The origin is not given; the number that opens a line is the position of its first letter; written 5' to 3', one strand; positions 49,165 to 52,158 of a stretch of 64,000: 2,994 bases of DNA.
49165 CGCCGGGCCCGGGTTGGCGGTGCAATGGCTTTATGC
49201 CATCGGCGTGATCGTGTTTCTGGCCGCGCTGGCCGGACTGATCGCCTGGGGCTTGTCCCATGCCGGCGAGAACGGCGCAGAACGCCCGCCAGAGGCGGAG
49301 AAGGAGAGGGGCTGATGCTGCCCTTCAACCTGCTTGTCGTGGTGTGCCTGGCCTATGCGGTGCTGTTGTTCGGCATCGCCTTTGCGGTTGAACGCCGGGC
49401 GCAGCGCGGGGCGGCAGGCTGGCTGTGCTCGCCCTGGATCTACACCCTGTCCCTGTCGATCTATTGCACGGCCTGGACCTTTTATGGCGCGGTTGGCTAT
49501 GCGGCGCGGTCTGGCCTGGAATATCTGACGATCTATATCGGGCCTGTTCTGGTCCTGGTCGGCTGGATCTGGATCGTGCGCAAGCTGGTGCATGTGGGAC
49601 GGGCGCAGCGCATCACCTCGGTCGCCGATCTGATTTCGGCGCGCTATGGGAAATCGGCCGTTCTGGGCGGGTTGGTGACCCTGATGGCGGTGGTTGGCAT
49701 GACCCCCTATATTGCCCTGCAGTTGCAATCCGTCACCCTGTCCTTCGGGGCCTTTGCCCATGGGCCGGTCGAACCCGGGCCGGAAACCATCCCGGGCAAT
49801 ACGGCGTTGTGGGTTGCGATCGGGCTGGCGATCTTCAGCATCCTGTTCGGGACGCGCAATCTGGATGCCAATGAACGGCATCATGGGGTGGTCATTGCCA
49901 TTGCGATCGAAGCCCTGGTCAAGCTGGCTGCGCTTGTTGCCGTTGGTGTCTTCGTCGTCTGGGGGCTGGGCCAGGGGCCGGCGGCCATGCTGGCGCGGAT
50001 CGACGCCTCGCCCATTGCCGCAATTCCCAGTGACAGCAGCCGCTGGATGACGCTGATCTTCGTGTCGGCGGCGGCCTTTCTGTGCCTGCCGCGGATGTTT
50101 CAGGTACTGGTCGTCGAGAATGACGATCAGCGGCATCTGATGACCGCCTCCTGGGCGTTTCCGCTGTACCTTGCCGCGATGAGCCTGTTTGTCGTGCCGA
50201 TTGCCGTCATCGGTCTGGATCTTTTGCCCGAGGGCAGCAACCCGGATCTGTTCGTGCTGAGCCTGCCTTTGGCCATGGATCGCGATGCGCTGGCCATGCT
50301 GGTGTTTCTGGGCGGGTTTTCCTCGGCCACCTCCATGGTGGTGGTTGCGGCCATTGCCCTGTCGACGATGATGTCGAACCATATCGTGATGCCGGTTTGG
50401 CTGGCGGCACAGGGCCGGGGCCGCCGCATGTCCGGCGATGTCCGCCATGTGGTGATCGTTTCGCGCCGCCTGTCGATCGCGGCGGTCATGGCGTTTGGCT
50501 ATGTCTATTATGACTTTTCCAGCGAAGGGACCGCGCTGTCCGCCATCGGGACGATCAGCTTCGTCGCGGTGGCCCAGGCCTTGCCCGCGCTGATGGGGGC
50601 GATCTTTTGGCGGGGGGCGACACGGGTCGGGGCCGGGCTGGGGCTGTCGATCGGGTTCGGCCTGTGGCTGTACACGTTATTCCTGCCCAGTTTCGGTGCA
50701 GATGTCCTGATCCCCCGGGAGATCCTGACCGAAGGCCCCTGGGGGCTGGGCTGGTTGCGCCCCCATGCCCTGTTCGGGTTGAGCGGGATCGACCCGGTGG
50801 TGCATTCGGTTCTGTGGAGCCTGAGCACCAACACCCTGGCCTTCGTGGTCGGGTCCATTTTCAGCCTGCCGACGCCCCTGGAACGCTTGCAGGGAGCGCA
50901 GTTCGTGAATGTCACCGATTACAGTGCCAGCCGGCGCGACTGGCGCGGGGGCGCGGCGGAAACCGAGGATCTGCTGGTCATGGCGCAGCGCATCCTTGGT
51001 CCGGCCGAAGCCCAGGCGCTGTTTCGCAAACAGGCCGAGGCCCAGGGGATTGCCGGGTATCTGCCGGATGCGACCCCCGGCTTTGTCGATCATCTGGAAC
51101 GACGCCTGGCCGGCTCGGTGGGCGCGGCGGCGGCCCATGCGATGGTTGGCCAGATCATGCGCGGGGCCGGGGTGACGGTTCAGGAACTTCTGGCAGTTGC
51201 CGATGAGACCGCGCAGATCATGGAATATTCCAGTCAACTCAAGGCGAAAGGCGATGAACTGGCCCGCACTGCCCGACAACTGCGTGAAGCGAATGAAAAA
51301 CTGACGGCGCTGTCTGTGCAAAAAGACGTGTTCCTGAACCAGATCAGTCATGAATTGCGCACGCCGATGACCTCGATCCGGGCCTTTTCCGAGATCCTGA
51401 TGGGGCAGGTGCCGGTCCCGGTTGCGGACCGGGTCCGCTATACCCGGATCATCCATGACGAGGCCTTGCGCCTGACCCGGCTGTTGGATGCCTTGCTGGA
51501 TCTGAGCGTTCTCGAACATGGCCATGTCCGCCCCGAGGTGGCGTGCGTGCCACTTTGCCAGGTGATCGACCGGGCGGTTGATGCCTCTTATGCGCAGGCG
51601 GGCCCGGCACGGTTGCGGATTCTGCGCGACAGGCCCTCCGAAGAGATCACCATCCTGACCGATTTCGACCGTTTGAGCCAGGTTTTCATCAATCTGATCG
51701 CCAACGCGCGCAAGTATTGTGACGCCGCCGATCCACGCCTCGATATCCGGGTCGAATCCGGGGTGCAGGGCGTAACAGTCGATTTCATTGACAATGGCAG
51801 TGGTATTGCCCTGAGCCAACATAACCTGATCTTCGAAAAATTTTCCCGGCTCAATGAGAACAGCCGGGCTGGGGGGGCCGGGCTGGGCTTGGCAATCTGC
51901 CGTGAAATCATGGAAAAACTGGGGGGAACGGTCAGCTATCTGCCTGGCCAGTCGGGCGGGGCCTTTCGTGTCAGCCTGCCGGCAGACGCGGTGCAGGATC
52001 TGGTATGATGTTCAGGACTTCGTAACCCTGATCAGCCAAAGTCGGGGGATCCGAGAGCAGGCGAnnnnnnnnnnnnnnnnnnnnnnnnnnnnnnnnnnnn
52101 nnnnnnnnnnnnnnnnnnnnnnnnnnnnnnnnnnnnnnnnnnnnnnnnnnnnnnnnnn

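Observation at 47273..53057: Compact 5-gene sensory module: XRE regulator, CheY-like receiver, micro-membrane protein, transporter-domain kinase and orphan FliM/SpoA protein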

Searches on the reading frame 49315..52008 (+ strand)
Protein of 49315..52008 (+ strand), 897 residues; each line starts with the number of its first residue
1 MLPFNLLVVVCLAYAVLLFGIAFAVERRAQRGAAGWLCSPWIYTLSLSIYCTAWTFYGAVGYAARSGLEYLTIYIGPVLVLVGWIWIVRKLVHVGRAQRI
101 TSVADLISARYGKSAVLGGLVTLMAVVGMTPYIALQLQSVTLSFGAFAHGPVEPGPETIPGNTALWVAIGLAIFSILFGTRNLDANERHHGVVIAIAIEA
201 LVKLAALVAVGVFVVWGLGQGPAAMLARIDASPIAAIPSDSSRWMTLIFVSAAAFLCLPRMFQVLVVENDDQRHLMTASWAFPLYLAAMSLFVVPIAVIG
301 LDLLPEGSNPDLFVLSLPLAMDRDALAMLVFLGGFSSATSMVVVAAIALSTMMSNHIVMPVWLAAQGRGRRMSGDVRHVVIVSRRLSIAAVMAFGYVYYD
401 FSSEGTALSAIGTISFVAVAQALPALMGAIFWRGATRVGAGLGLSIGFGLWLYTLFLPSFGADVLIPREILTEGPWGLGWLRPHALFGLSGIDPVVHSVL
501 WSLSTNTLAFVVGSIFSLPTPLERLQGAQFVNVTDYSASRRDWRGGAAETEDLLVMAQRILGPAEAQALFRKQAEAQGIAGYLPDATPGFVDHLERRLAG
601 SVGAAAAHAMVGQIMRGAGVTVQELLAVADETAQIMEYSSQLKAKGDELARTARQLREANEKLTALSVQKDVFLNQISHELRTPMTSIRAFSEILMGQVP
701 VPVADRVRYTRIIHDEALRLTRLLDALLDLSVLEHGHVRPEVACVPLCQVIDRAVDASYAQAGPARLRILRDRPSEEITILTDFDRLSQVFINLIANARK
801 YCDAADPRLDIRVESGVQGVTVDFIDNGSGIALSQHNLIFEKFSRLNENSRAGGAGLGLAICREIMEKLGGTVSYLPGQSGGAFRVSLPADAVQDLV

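Call 3: search_protein_families(library=pfam, proteins=[window:49315-52008:+], max_evalue=0.1)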
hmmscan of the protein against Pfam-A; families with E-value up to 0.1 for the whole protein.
window:49315-52008:+ (897 aa): 2 families
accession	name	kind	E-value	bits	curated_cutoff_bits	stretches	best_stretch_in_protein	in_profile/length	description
PF02518.31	HATPase_c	-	9.8e-22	77.9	26.4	1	783-890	2-109/111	Histidine kinase-, DNA gyrase B-, and HSP90-like ATPase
PF00512.31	HisKA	-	4.4e-14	52.7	26.9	1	670-736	2-66/66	His Kinase A (phospho-acceptor) domain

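Call 4: search_protein_families(library=ncbifam, proteins=[window:49315-52008:+], max_evalue=0.1)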
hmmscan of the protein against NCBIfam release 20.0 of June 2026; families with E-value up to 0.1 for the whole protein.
window:49315-52008:+ (897 aa): 72 families (the best 25 are shown)
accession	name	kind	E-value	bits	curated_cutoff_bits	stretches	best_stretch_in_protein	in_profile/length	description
NF046044.1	PnpS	equivalog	7.3e-42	143.8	400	1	647-889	148-390/390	two-component system histidine kinase PnpS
TIGR02966.1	phoR_proteo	equivalog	3e-35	121.8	334.2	1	663-872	107-316/333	phosphate regulon sensor histidine kinase PhoR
NF033092.0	HK_WalK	equivalog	1.4e-34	119.7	725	1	669-876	371-579/594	cell wall metabolism sensor histidine kinase WalK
TIGR02956.1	TMAO_torS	equivalog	7.1e-34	117.1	676.5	1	634-890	428-682/967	TMAO reductase system sensor histidine kinase/response regulator TorS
NF007793.0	PRK10490.1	equivalog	6.6e-33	113.8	1123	1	655-895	648-887/895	two-component system sensor histidine kinase KdpD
NF012163.2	BaeS_SmeS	equivalog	1.6e-32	113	500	1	621-882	191-449/457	sensor histidine kinase efflux regulator BaeS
NF040691.1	MtrAB_MtrB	equivalog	6.5e-32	111.2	450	1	651-895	252-497/507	MtrAB system histidine kinase MtrB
NF041880.1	EPS_EpsF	equivalog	1.1e-30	106.7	900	1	656-888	260-491/492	response regulator EpsF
NF008312.0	PRK11100.1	equivalog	1.6e-30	106.4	356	1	620-883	205-466/477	two-component system sensor histidine kinase CreC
NF007837.0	PRK10549.1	equivalog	5.2e-30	104.6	603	1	638-891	207-459/466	envelope stress sensor histidine kinase BaeS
NF033091.0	HK_VanS_ACDEFG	equivalog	1.1e-28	100.3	400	1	630-889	34-293/293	vancomycin resistance histidine kinase VanS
NF047874.1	MASE3_PAS_HK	subfamily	2.6e-28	99.2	560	1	653-894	385-629/655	MASE3 domain-containing sensor histidine kinase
NF041735.1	hist_kin_RppB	equivalog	2.2e-26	92.7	400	1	670-889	216-438/438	two-component system sensor histidine kinase RppB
NF008302.0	PRK11091.1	equivalog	1.3e-25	89.8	838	1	655-894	268-509/779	aerobic respiration two-component sensor histidine kinase ArcB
NF041832.1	near_NosP_CTERM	subfamily_domain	1.8e-25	89.8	400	1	670-891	7-226/370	NahK/ErcS family hybrid sensor histidine kinase/response regulator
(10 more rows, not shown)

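Call 77: predict_structure(alignment_id=A4)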
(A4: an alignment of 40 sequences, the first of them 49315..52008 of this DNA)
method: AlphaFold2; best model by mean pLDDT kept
length: 897 residues; sequences in the alignment: 40
mean_pLDDT: 70.6   pTM: 0.56
mean pLDDT of the five models: 70.6, 69.2, 67.3, 65.9, 59.5
residues with pLDDT >= 90: 39; 70-90: 535; 50-70: 182; < 50: 141
segments of 3 or more residues with pLDDT < 50: 150-158, 183-187, 368-374, 403-408, 534-548, 602-606, 617-677, 728-737, 842-855, 892-897
pLDDT, mean of each block of 10 residues (from residue 1): 72 82 78 68 73 68 76 65 68 71 78 78 88 81 72 42 76 74 51 75 85 90 89 74 70 70 65 73 77 89 82 86 86 76 77 80 61 56 84 86 54 79 86 85 92 87 79 83 81 78 91 86 70 42 40 74 79 80 74 70 49 49 34 35 37 37 39 47 63 69 73 66 53 50 83 80 67 83 84 84 82 79 84 64 40 51 76 75 80 39
secondary structure, 60 per line:
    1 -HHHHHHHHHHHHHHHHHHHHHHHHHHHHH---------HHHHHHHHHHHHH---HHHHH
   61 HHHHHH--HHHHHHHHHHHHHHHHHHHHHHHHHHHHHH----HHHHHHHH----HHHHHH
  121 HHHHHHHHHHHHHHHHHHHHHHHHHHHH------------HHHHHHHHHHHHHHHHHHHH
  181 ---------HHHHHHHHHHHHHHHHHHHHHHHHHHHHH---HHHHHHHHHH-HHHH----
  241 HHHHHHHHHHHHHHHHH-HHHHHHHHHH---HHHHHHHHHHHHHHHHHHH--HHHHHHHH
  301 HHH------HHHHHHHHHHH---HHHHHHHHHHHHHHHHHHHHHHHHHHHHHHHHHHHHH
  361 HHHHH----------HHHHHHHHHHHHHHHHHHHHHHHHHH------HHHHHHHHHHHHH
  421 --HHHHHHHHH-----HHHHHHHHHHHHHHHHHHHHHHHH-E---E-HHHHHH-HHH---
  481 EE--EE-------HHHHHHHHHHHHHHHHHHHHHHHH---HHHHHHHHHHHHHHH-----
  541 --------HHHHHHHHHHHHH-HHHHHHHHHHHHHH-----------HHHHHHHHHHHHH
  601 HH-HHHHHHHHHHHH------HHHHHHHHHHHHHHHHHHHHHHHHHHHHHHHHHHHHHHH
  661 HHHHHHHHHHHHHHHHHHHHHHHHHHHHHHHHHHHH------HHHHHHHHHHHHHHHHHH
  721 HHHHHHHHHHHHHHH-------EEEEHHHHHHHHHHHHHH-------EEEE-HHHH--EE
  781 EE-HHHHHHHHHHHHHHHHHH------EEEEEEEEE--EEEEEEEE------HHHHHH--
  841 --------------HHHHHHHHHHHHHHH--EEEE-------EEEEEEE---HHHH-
elements in order (helices of 4 or more, strands of 3 or more residues): H2-30 H40-52 H56-66 H69-98 H103-110 H115-148 H161-180 H190-218 H222-231 H233-236 H241-257 H259-268 H272-290 H293-303 H310-320 H324-365 H376-401 H408-420 H423-431 H437-460 H468-473 H494-517 H521-535 H549-561 H563-576 H588-602 H604-615 H622-696 H703-735 E743-746 H747-760 E768-771 H773-776 E779-782 H784-801 E808-816 E819-826 H833-838 H855-869 E872-875 E883-889 H893-896
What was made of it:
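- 50959..51159 (+): Kinase, predicted four-helix STAC-like bundle (aa 549-615), preceded by an amphipathic linker helix (aa 521-535). AF2 secondary structure shows H549-561, H563-576, H588-602 and H604-615, with pLDDT about 70-80 (call 77).
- On SLC5/STAC sensor histidine kinases (CbrA, CrbS, RpuS): 13 helices in the AF2 model (call 77).
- On CbrA/CbrB specifically: A single helix, aa 622-696, links the STAC-like bundle to DHp (call 77).
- Checked: There is no PAS and no receiver domain (calls 3, 77).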

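Call 80: fold_search(model_id=the predicted structure, library=pdb)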
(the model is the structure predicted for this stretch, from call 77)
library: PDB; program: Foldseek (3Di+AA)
matches with E <= 10: 687; with E <= 0.001: 216
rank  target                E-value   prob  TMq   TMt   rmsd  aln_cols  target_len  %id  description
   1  4jav_A                2.3e-10  1.00  0.19  0.60   8.0       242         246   31  Structural basis of a rationally rewired protein-protein interface (HK853wt and RR468mutant V13P, L14I, I17M and N21V) (released 2013-09-04)
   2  6rh0_B                4.4e-10  1.00  0.22  0.73   4.4       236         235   32  Revisiting pH-gated conformational switch. Complex HK853-RR468 pH 5.5 (released 2020-02-19)
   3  4jav_B                8.4e-10  1.00  0.21  0.66   5.8       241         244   32  Structural basis of a rationally rewired protein-protein interface (HK853wt and RR468mutant V13P, L14I, I17M and N21V) (released 2013-09-04)
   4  6rh7_A                1.0e-09  1.00  0.22  0.72   4.5       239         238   31  Revisiting pH-gated conformational switch. Complex HK853 mutant H260A -RR468 mutant D53A pH 7.5 (released 2020-02-19)
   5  6rfv_B                1.3e-09  1.00  0.22  0.73   4.3       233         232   32  Revisiting pH-gated conformational switch. Complex HK853-RR468 pH 7 (released 2020-02-19)
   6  6rgy_A                1.9e-09  1.00  0.22  0.72   4.1       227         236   32  Revisiting pH-gated conformational switch. Complex HK853-RR468 pH 7.5 (released 2020-02-19)
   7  3dge_A                2.2e-09  1.00  0.22  0.73   4.2       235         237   31  Structure of a histidine kinase-response regulator complex reveals insights into Two-component signaling and a novel c (released 2009-07-07)
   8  6rh8_A                2.3e-09  1.00  0.22  0.71   4.2       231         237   32  Revisiting pH-gated conformational switch. Complex HK853 mutant H260A -RR468 mutant D53A pH 5.3 (released 2020-02-19)
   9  6rgz_A                2.3e-09  1.00  0.22  0.72   4.2       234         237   32  Revisiting pH-gated conformational switch. Complex HK853-RR468 pH 6.5 (released 2020-02-19)
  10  6rh0_A                2.4e-09  1.00  0.22  0.73   4.1       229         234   32  Revisiting pH-gated conformational switch. Complex HK853-RR468 pH 5.5 (released 2020-02-19)
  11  6rh7_B                2.6e-09  1.00  0.22  0.73   4.3       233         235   31  Revisiting pH-gated conformational switch. Complex HK853 mutant H260A -RR468 mutant D53A pH 7.5 (released 2020-02-19)
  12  4zki_A                3.2e-09  1.00  0.24  0.84   3.3       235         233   26  The crystal structure of Histidine Kinase YycG with ADP (released 2016-05-04)
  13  8hb0_A                3.3e-09  1.00  0.45  0.67  11.6       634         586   14  Structure of human SGLT2-MAP17 complex with TA1887 (released 2023-11-01)
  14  6rgy_B                3.8e-09  1.00  0.22  0.72   4.0       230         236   33  Revisiting pH-gated conformational switch. Complex HK853-RR468 pH 7.5 (released 2020-02-19)
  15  6azr_A                4.4e-09  1.00  0.22  0.74   4.1       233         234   32  Crystal structure of the T264A HK853cp-BeF3-RR468 complex (released 2017-12-27)
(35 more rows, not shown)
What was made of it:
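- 49315..50865 (+): Kinase, SLC5 (LeuT-fold) transporter domain, 13 predicted TM helices (aa 1-517). Foldseek hits SGLT2 8hb0_A (E=3.3e-9, 634 columns), SGLT1, NIS and CHT1 (call 80).
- On SLC5/STAC sensor histidine kinases (CbrA, CrbS, RpuS): Foldseek hits SGLT1, SGLT2, NIS and CHT1 (call 80).
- Checked: The AF2 model matches SGLT2, SGLT1, NIS and CHT1 (call 80).
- SLC5 fold, four-helix bundle and absence of PAS (calls 77, 80).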
